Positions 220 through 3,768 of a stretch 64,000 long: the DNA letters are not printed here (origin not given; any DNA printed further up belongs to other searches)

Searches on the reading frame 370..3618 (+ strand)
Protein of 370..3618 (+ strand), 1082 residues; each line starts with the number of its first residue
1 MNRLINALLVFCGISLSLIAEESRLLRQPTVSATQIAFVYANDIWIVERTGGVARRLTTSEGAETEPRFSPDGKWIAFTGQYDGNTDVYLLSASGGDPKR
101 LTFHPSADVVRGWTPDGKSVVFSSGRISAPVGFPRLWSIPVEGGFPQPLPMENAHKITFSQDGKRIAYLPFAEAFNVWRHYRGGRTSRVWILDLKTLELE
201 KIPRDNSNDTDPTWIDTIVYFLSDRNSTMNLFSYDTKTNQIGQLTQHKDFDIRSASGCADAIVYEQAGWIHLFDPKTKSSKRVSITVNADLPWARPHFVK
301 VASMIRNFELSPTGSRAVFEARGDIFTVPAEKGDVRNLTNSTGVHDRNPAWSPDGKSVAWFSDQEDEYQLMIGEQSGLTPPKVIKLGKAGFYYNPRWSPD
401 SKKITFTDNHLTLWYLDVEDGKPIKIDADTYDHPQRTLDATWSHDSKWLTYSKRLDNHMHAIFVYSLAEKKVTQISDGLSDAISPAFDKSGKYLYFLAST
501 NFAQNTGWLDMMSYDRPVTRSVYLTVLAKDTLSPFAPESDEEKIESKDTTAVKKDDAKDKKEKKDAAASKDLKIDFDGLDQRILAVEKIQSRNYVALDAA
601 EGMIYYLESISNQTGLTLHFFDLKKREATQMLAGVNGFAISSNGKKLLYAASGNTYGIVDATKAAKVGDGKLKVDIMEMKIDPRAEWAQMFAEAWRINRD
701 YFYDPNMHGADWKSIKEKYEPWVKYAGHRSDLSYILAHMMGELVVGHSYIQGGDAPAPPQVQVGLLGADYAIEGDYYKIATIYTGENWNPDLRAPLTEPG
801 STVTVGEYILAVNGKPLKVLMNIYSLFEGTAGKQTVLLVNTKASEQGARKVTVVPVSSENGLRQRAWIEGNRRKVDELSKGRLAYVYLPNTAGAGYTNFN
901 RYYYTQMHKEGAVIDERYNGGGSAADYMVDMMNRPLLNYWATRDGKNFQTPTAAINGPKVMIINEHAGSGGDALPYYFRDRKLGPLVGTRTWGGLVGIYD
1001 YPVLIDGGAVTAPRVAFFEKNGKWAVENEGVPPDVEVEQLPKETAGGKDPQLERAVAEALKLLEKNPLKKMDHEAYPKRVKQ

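Call 82: search_protein_families(library=pfam, proteins=[window:370-3618:+], max_evalue=0.001)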
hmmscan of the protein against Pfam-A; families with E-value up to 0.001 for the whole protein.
window:370-3618:+ (1082 aa): 6 families
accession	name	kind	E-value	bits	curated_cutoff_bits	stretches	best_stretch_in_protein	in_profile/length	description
PF07676.18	PD40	-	6.1e-39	131.6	20.9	2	55-89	2-37/38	WD40-like Beta Propeller Repeat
PF14685.13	PDZ_Tricorn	-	7.8e-24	83.9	25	1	764-853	1-88/88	Tricorn protease PDZ domain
PF14684.11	Tricorn_C1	-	8.1e-24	83.7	24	1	683-741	1-59/59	Tricorn protease C1 domain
PF03572.23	Peptidase_S41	-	5.4e-18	65.6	24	1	883-1037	2-165/165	Peptidase family S41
PF00930.27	DPPIV_N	-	1.1e-11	44.5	22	0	33-62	54-83/354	Dipeptidyl peptidase IV (DPP IV) N-terminal region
PF25174.1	Beta-prop_THOC3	-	7.4e-10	38.7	305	1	390-494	89-186/272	THOC3 beta-propeller domain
